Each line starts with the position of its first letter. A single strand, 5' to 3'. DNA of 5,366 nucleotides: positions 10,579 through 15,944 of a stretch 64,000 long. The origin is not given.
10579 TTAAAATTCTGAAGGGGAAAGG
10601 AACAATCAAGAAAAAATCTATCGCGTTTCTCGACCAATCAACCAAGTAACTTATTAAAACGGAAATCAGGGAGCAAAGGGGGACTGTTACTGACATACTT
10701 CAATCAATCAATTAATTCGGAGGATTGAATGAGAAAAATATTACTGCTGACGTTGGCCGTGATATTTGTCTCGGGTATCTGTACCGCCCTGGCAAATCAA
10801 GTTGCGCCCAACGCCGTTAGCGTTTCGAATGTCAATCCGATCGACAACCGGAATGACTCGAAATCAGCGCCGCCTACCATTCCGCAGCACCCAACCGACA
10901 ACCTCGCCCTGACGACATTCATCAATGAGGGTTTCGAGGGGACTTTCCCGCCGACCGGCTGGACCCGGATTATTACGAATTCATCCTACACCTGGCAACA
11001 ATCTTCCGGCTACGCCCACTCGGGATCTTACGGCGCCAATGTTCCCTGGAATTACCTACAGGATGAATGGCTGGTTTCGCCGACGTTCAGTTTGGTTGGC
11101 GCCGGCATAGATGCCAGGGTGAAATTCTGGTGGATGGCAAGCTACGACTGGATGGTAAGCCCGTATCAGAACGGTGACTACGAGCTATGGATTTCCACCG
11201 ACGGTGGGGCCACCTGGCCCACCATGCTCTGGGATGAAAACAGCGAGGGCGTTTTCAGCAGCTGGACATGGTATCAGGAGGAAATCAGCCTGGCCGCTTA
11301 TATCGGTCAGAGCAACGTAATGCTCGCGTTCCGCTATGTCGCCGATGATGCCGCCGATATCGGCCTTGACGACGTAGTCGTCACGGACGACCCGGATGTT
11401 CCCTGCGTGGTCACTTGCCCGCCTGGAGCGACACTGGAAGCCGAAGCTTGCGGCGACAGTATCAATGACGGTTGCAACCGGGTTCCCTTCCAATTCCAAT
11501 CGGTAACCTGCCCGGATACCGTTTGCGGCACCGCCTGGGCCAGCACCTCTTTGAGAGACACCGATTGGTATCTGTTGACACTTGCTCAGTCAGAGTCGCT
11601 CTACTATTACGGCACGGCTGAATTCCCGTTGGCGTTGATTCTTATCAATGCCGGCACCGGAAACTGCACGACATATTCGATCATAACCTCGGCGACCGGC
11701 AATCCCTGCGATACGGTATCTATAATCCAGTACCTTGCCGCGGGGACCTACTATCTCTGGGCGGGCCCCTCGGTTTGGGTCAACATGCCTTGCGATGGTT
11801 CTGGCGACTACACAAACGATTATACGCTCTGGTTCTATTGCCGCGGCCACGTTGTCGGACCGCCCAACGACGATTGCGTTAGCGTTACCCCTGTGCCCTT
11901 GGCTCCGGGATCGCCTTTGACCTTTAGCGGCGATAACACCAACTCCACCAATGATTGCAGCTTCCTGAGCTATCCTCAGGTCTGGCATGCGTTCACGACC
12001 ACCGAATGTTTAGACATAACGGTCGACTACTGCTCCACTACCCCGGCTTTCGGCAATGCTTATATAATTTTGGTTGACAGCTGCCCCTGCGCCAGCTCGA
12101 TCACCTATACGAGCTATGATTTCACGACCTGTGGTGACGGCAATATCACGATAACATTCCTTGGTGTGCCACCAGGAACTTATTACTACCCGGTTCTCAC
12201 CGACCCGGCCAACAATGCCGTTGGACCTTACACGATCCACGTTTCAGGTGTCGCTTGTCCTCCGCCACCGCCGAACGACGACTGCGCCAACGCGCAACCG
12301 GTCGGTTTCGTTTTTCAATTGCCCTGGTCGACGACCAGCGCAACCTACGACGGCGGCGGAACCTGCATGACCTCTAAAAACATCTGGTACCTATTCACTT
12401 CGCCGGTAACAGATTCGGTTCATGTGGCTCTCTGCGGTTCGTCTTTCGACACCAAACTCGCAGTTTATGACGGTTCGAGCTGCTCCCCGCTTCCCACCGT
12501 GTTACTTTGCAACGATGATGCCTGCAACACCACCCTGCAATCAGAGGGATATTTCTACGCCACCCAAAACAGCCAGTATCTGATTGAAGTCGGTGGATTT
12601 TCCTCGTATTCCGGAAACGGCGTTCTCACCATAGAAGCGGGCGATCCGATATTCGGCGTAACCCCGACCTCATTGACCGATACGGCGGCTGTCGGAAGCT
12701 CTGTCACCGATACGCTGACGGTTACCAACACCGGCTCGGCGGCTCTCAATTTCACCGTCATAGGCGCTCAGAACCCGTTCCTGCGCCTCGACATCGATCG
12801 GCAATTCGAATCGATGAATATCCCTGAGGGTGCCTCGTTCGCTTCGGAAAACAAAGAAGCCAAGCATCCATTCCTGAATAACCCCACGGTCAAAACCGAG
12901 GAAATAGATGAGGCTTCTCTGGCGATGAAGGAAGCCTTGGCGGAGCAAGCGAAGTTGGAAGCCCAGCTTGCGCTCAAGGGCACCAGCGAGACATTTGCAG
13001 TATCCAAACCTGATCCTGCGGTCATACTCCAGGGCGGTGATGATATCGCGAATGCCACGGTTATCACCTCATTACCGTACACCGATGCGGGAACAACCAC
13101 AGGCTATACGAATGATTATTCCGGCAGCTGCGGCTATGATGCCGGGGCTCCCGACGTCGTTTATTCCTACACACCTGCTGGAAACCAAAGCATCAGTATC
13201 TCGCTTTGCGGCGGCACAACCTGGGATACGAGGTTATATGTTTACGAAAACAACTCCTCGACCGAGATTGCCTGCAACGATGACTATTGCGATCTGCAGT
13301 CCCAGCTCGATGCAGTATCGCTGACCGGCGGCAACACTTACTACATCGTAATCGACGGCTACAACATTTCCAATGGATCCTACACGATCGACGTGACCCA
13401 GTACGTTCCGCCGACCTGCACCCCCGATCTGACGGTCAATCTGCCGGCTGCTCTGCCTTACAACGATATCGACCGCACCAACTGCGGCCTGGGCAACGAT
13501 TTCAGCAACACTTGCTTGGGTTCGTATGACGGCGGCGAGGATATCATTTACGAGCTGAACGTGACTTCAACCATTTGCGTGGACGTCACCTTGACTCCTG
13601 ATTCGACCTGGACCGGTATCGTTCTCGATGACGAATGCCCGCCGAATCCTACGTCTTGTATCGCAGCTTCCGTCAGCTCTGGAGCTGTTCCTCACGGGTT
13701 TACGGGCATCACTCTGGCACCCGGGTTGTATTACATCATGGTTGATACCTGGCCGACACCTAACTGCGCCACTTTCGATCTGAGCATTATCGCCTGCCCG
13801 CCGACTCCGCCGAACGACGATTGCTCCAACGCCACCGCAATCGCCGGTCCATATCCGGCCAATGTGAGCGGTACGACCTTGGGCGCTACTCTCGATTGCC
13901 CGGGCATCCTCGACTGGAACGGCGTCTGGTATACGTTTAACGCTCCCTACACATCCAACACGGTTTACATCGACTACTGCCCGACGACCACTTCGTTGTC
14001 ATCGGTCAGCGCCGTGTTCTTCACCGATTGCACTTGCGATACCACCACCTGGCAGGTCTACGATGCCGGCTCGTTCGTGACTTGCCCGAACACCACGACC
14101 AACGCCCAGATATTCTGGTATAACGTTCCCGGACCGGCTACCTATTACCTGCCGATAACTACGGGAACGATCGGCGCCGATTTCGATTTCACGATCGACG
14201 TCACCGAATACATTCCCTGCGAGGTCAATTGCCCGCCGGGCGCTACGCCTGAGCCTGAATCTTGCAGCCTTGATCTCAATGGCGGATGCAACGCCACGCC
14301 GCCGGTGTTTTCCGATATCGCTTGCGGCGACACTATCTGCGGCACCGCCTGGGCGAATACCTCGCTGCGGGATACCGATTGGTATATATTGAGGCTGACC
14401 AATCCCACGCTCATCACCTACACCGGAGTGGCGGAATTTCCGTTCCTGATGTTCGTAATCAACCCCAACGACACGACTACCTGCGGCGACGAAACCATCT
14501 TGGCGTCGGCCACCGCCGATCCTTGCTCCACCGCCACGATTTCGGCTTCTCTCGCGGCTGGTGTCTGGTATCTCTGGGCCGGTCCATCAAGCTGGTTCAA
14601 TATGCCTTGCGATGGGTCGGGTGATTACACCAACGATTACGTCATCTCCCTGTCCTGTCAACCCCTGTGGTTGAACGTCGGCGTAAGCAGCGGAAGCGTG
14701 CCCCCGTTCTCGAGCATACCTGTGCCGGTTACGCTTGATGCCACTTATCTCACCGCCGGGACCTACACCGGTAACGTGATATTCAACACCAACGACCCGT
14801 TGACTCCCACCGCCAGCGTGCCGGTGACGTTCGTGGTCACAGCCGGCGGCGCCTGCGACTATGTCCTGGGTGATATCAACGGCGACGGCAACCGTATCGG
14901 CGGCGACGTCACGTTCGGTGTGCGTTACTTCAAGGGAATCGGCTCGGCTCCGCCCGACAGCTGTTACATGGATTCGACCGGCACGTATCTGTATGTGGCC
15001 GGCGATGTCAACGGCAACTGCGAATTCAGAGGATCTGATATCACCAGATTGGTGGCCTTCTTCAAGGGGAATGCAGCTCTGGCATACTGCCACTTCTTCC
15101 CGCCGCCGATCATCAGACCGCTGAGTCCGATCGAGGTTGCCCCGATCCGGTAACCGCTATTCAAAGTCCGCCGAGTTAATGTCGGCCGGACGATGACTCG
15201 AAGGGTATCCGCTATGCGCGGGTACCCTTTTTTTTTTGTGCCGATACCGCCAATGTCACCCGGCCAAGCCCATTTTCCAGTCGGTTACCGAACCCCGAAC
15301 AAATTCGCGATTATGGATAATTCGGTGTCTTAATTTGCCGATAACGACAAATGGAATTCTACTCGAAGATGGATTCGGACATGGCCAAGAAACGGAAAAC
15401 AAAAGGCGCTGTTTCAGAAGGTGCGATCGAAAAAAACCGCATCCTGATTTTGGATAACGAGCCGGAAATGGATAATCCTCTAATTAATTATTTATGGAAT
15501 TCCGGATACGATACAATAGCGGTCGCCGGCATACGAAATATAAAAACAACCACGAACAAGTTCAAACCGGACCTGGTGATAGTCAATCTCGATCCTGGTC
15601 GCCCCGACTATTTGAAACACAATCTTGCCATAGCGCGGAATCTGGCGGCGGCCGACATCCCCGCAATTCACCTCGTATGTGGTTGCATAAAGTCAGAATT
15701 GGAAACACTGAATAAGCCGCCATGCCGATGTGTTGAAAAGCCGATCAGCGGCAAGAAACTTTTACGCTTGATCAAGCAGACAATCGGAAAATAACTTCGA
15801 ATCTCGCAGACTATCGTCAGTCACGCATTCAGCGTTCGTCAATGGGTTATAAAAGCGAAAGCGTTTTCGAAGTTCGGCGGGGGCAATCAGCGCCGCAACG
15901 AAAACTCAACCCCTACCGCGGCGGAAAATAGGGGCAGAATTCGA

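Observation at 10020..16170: Cys-bearing dockerin-like C-terminal module shared by unrelated secreted cargo proteins: a candidate lineage-specific sorting or anchoring tag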

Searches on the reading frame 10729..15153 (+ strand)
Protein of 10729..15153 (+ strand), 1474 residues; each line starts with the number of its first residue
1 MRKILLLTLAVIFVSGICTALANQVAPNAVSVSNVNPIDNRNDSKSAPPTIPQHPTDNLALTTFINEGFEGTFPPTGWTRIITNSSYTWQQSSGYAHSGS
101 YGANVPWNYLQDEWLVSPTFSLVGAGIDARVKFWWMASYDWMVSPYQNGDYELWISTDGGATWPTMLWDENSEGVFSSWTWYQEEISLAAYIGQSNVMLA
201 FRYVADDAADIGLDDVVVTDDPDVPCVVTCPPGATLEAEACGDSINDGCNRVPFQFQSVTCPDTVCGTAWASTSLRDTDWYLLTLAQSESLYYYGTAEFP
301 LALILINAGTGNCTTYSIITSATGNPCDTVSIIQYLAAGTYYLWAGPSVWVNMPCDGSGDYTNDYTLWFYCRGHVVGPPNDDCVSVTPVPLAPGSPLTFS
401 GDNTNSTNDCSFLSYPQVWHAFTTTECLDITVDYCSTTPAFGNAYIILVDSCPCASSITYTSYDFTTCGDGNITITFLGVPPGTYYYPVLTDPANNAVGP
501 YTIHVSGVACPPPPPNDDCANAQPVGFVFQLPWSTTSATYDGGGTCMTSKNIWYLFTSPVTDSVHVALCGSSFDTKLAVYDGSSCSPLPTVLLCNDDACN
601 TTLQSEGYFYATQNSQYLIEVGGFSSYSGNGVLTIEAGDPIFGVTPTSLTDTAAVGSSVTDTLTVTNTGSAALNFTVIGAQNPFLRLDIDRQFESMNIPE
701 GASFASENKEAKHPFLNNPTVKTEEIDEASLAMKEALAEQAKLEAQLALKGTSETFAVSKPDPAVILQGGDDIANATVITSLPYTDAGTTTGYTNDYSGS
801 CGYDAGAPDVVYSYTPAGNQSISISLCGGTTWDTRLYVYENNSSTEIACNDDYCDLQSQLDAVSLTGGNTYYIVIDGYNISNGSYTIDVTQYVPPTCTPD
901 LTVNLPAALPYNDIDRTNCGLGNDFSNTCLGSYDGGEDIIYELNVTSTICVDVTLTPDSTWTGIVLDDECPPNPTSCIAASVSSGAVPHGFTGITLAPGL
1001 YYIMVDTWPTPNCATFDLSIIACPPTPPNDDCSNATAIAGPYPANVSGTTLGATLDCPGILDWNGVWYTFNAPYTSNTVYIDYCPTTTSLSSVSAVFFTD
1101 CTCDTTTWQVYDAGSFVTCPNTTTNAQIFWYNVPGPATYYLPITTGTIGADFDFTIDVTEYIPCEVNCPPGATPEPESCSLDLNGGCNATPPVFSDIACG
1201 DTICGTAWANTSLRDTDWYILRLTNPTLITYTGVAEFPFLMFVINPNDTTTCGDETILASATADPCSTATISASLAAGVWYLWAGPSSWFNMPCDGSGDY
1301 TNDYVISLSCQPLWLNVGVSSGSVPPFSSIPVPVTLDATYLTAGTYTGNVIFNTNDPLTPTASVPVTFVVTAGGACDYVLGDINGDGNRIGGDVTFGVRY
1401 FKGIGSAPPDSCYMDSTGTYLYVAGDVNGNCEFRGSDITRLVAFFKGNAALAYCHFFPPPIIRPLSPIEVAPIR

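Call 3: search_protein_families(library=pfam, proteins=[window:10729-15153:+], max_evalue=0.1)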
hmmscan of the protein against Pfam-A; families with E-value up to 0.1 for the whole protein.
window:10729-15153:+ (1474 aa): 2 families
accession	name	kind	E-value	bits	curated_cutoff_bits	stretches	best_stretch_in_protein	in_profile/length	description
PF23759.1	GBD_T9SS_assoc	-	0.00021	22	27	1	516-598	2-86/116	Galactose binding domain-like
PF19190.6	BACON_2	-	0.00073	19.9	25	0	1314-1358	43-87/94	Viral BACON domain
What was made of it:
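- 10729..15153 (+): Carrier 2. A 1474-aa Cys-rich repeat protein with a signal peptide, ending in the module. Only weak Pfam hits, GBD_T9SS_assoc and BACON_2 (call 3).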

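Call 4: search_protein_families(library=ncbifam, proteins=[window:10729-15153:+], max_evalue=0.1)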
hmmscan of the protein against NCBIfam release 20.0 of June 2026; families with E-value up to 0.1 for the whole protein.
window:10729-15153:+ (1474 aa): 1 family
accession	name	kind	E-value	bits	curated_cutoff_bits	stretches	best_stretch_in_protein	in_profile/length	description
NF012200.0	choice_anch_D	domain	0.016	15.7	45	1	639-678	14-54/108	choice-of-anchor D domain-containing protein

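Call 38: find_encoding_contigs(protein=window:10729-15153:+, flank=10000, max_places=4)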
Protein window:10729-15153:+ (1474 aa): no gene with exactly this product is on record in the collection.

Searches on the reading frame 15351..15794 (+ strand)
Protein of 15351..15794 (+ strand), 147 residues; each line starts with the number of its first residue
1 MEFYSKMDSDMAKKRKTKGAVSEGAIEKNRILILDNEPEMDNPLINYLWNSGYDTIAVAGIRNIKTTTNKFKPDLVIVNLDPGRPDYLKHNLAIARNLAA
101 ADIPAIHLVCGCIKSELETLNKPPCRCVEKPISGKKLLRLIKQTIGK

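Call 19: search_protein_families(library=pfam, proteins=[window:15351-15794:+], max_evalue=0.001)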
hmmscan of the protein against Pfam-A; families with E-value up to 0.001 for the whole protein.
window:15351-15794:+ (147 aa): 0 families
